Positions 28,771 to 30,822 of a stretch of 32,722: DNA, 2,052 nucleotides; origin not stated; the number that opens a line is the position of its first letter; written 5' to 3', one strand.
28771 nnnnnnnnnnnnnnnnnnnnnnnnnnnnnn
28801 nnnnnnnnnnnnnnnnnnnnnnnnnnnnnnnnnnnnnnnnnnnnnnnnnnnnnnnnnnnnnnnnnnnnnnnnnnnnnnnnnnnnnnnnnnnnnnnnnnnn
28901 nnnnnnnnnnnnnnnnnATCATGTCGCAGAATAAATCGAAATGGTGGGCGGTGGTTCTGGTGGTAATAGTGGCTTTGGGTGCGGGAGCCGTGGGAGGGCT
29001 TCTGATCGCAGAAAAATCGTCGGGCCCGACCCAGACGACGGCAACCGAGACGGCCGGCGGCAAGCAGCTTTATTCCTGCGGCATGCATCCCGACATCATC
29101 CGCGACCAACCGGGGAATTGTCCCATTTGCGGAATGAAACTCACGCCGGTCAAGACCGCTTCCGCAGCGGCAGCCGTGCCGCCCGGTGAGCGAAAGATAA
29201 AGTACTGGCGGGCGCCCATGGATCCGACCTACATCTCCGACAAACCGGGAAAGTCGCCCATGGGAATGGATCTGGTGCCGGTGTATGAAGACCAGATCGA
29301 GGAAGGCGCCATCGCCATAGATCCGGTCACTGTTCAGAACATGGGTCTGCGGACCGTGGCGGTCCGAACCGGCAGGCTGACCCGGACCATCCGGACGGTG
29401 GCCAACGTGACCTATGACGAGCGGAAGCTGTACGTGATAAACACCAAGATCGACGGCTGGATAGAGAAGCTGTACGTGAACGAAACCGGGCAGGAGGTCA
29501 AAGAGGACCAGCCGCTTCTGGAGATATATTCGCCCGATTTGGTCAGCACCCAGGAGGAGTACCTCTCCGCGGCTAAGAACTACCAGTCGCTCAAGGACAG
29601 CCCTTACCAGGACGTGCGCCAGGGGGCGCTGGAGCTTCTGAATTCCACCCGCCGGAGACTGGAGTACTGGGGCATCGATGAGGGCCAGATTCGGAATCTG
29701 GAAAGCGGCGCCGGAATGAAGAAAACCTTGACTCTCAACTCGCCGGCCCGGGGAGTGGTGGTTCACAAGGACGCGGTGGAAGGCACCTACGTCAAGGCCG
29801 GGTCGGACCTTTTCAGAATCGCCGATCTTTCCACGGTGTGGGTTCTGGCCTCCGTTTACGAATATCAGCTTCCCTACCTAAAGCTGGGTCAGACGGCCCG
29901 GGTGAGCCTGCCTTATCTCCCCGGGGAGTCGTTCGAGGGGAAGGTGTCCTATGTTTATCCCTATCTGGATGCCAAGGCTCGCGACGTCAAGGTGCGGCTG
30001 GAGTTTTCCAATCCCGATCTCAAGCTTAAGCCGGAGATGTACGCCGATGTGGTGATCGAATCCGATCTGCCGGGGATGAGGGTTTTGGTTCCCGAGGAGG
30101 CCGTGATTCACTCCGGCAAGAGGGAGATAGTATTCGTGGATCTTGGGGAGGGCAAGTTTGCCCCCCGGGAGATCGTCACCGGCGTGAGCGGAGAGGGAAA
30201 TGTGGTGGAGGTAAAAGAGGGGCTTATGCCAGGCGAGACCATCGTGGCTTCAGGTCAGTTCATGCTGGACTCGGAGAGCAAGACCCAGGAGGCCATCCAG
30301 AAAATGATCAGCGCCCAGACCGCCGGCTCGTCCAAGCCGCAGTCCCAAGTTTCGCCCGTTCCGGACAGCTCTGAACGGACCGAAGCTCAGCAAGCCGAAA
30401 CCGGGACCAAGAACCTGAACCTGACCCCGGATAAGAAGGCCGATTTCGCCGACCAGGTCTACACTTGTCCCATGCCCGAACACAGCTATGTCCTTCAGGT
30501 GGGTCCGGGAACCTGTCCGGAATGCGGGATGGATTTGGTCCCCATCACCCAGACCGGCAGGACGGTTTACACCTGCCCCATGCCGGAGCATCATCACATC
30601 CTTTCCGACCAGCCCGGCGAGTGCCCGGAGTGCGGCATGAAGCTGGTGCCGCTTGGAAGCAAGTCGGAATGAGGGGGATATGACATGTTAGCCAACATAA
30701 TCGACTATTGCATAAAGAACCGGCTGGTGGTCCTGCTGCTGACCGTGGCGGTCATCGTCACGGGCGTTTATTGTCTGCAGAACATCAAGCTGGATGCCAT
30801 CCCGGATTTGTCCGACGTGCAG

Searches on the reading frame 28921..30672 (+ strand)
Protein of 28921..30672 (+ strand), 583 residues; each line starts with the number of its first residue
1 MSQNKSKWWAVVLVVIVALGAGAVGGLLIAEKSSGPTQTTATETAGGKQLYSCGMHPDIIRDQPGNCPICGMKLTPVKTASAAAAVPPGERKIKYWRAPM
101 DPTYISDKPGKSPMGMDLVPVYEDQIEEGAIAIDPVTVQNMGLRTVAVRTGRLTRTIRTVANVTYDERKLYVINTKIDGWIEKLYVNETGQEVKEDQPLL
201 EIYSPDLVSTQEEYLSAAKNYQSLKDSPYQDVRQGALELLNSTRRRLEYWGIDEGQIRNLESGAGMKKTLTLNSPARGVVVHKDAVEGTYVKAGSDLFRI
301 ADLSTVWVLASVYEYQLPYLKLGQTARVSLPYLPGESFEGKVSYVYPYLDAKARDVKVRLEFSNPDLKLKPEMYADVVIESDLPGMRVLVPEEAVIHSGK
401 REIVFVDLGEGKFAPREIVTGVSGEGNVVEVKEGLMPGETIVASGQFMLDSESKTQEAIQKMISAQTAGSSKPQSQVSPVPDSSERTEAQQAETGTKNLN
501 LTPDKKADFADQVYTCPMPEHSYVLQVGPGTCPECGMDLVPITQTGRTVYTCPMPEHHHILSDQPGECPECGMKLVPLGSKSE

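Call 19: search_protein_families(library=pfam, proteins=[window:28921-30672:+], max_evalue=0.001)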
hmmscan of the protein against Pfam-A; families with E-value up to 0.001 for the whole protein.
window:28921-30672:+ (583 aa): 4 families
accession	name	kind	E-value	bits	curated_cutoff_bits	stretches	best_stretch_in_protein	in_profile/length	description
PF16576.10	HlyD_D23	-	1.9e-81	272.9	30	1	153-375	2-214/214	Barrel-sandwich domain of CusB or HlyD membrane-fusion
PF19335.5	HMBD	-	1.3e-39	134.3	23.6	4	51-77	2-28/28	Heavy metal binding domain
PF13437.12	HlyD_3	-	7.4e-19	68.9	22.2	1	271-371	1-105/106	HlyD family secretion protein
PF13878.12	zf-C2H2_3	-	0.0001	22.4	27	0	525-538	4-22/40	zinc-finger of acetyl-transferase ESCO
